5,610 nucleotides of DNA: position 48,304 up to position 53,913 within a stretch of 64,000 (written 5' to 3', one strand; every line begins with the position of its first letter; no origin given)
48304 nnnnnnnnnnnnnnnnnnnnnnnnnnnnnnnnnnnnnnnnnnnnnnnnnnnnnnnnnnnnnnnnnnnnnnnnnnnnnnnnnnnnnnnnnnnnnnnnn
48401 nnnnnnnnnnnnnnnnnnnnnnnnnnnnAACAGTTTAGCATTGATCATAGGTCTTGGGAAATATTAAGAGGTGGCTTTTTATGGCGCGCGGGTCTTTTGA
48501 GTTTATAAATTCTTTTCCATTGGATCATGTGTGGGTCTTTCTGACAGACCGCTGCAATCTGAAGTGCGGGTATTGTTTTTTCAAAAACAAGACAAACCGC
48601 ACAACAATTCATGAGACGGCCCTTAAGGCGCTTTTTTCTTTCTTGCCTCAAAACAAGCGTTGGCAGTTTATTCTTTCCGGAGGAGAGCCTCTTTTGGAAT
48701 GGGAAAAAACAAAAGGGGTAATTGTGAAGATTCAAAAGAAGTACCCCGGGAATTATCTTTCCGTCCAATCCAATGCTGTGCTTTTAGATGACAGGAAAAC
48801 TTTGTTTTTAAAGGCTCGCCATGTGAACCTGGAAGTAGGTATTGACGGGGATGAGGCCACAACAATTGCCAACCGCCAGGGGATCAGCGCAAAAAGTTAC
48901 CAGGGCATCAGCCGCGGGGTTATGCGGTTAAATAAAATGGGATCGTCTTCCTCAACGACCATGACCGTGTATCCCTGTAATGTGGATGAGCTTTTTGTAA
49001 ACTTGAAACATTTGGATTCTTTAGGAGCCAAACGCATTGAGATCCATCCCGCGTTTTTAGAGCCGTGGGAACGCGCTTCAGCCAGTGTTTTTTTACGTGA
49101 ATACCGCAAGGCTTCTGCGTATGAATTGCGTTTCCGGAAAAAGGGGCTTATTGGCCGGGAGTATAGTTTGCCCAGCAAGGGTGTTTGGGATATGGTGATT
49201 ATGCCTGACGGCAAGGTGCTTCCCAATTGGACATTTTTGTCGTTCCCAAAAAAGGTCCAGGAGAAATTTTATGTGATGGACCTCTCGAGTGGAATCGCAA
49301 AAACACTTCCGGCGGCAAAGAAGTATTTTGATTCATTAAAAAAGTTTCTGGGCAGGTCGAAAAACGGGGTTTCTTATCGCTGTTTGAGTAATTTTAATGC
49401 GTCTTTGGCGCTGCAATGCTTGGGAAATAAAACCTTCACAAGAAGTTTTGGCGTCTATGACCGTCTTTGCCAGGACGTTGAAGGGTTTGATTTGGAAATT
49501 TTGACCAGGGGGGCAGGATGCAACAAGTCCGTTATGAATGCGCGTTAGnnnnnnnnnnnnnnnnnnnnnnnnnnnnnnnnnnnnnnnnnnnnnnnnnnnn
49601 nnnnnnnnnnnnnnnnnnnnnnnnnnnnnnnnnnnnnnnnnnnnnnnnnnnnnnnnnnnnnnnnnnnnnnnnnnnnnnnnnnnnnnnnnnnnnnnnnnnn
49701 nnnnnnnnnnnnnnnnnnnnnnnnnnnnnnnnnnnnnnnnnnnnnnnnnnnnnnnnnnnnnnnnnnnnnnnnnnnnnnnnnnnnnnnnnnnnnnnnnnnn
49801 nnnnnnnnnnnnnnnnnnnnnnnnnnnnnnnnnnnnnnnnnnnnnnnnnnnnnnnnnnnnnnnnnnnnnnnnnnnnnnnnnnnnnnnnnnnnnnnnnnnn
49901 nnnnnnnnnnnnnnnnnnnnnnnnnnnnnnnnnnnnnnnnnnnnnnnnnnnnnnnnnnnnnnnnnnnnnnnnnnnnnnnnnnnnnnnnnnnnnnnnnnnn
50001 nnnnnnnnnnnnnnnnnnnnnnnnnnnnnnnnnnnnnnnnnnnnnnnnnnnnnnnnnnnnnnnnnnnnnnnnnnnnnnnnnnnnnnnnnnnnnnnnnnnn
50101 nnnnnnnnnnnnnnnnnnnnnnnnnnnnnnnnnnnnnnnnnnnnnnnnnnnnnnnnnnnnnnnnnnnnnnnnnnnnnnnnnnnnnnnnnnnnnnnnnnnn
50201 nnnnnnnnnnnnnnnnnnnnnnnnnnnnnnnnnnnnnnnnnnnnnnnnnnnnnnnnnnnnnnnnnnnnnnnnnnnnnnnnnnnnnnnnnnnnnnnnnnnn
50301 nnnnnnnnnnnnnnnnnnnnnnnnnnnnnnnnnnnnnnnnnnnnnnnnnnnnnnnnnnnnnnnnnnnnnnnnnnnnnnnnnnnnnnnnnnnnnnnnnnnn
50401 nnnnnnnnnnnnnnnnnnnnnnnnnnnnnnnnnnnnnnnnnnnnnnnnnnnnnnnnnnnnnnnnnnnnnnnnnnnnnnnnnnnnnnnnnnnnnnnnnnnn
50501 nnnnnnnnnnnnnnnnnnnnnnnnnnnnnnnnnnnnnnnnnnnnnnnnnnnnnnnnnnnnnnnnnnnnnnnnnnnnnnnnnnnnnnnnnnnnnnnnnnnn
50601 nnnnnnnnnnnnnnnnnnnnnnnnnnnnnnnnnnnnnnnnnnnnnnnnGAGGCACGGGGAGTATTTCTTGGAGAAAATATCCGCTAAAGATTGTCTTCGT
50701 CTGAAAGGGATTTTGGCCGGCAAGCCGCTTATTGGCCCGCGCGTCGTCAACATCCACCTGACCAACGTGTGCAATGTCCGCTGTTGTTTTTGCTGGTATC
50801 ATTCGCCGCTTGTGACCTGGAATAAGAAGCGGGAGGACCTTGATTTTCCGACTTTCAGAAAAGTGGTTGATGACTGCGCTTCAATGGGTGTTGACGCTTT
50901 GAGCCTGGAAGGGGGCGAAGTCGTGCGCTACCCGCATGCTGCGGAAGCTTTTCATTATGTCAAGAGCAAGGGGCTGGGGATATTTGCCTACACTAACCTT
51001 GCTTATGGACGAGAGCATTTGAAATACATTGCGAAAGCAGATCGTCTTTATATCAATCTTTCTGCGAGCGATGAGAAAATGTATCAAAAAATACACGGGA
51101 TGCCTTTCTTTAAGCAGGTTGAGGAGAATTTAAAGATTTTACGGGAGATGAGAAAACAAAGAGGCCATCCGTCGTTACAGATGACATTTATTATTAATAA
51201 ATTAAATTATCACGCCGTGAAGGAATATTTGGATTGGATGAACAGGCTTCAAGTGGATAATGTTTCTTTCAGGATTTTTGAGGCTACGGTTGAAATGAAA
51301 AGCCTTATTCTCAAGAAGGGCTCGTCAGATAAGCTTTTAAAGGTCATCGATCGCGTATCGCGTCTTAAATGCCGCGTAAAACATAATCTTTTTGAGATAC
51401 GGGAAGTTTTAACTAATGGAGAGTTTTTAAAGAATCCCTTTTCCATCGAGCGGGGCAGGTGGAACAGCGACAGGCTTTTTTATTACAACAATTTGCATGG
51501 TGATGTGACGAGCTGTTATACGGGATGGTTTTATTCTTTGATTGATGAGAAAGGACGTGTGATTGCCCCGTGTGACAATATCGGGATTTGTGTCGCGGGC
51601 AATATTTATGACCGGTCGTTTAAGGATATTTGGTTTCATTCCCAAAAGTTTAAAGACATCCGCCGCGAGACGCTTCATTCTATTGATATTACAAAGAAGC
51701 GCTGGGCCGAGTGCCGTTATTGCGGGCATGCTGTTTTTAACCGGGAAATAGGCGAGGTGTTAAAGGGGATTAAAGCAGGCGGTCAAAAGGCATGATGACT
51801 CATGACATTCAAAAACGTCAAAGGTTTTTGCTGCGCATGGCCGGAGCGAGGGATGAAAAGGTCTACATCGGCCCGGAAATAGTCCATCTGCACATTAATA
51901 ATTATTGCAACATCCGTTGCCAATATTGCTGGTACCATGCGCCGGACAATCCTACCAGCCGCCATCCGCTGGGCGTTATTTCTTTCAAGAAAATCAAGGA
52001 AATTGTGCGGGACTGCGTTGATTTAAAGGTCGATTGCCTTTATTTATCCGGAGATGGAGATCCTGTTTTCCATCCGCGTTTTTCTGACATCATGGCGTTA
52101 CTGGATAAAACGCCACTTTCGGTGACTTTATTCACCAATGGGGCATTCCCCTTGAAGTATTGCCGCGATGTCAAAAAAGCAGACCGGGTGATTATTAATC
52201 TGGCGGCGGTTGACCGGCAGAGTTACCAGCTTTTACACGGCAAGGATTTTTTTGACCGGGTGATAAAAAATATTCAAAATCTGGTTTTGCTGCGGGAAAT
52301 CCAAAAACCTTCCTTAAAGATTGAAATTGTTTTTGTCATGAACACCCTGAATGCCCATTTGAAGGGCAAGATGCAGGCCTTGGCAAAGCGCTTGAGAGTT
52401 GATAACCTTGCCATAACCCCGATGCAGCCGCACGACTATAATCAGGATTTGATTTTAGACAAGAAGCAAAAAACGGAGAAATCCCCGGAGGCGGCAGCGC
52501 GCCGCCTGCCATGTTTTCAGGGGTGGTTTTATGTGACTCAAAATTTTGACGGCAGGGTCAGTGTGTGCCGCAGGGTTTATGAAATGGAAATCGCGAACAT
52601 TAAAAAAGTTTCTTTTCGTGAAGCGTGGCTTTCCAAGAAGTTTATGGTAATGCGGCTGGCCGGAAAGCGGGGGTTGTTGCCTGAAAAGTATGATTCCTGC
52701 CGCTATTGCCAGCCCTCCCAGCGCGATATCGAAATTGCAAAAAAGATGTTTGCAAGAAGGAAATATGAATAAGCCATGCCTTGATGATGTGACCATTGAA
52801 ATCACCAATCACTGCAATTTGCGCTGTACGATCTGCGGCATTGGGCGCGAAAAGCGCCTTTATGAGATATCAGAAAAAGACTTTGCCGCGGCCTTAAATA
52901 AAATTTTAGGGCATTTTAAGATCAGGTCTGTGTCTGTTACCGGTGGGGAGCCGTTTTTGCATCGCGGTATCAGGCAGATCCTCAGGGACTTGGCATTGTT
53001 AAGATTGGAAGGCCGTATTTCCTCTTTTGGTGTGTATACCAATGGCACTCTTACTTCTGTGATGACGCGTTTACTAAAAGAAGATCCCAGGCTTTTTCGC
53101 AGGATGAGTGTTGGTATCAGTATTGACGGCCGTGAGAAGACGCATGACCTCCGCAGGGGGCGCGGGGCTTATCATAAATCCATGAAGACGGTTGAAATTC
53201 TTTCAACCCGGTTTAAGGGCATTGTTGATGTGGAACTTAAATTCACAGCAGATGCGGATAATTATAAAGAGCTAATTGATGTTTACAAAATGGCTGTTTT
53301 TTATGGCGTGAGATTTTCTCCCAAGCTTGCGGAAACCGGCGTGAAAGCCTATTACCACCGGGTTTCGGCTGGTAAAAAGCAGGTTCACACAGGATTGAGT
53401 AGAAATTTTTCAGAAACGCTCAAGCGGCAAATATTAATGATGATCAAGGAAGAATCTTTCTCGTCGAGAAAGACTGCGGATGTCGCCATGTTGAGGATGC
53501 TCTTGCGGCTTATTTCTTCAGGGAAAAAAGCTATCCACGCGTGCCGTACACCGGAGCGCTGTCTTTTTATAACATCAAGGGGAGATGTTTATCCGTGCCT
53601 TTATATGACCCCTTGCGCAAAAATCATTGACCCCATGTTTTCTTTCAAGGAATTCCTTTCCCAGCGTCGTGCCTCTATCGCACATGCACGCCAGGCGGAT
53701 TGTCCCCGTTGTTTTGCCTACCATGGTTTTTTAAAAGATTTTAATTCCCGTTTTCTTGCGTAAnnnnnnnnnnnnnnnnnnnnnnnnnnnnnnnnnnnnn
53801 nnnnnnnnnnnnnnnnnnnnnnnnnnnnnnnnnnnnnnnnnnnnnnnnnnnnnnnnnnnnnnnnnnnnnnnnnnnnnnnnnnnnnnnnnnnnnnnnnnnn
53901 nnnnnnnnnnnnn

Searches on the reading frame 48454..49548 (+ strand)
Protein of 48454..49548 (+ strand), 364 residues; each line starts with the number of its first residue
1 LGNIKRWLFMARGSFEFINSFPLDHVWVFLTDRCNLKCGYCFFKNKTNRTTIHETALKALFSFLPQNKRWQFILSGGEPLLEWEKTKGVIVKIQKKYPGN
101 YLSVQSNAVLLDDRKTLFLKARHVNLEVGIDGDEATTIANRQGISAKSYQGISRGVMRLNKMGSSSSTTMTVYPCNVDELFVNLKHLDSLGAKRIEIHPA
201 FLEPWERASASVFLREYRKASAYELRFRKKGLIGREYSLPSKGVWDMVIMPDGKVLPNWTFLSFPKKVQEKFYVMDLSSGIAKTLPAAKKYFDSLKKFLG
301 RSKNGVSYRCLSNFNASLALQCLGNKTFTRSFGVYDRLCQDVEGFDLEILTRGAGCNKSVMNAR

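Call 57: search_protein_families(library=pfam, proteins=[window:48454-49548:+], max_evalue=0.00001)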
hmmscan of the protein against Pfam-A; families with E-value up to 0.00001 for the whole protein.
window:48454-49548:+ (364 aa): 2 families
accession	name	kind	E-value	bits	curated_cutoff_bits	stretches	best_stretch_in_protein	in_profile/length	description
PF04055.27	Radical_SAM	-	1e-11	45.7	29.5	1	30-178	3-156/166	Radical SAM superfamily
PF13353.11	Fer4_12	-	1.5e-06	28.9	22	1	30-111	11-94/137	4Fe-4S single cluster domain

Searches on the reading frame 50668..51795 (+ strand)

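Call 57: search_protein_families(library=pfam, proteins=[window:50668-51795:+], max_evalue=0.00001)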
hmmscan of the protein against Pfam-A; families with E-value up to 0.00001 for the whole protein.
window:50668-51795:+ (375 aa): 2 families
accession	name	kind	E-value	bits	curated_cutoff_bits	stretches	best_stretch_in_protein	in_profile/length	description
PF04055.27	Radical_SAM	-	1.9e-16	61.2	29.5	1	30-190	2-165/166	Radical SAM superfamily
PF13186.11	SPASM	-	5.5e-07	30.2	21.5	1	283-352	1-66/67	Iron-sulfur cluster-binding domain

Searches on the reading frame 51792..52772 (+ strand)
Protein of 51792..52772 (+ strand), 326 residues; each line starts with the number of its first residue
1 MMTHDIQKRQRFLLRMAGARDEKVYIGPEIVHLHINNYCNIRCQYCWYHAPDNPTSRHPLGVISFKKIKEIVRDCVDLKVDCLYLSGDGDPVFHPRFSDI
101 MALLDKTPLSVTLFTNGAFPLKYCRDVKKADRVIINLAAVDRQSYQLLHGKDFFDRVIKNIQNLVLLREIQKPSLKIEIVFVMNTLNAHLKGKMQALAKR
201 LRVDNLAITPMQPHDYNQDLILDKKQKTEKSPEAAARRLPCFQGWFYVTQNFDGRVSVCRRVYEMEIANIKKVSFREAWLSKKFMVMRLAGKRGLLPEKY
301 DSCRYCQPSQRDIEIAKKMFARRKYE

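Call 58: search_protein_families(library=pfam, proteins=[window:51792-52772:+], max_evalue=0.00001)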
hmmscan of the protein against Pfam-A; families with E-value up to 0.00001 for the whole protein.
window:51792-52772:+ (326 aa): 2 families
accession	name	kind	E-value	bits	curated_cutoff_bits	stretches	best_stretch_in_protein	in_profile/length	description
PF04055.27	Radical_SAM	-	8.2e-13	49.3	29.5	1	35-164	3-136/166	Radical SAM superfamily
PF13186.11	SPASM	-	1e-07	32.6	21.5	1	241-307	1-67/67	Iron-sulfur cluster-binding domain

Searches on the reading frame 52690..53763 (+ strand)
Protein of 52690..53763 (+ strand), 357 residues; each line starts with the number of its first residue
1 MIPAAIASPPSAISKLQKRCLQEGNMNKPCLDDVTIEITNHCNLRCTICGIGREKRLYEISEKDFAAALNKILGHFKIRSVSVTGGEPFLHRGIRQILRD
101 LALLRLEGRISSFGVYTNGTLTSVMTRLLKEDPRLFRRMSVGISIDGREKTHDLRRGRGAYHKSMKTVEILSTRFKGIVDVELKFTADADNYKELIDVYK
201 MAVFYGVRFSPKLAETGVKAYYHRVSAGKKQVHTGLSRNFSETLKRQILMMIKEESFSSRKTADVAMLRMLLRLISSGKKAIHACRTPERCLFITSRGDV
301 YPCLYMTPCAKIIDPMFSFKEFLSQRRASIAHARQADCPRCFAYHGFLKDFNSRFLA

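Call 58: search_protein_families(library=pfam, proteins=[window:52690-53763:+], max_evalue=0.00001)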
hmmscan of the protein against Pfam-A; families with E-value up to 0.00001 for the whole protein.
window:52690-53763:+ (357 aa): 1 family
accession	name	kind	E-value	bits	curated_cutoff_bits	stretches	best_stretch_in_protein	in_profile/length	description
PF04055.27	Radical_SAM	-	1.2e-15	58.5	29.5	1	36-177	1-143/166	Radical SAM superfamily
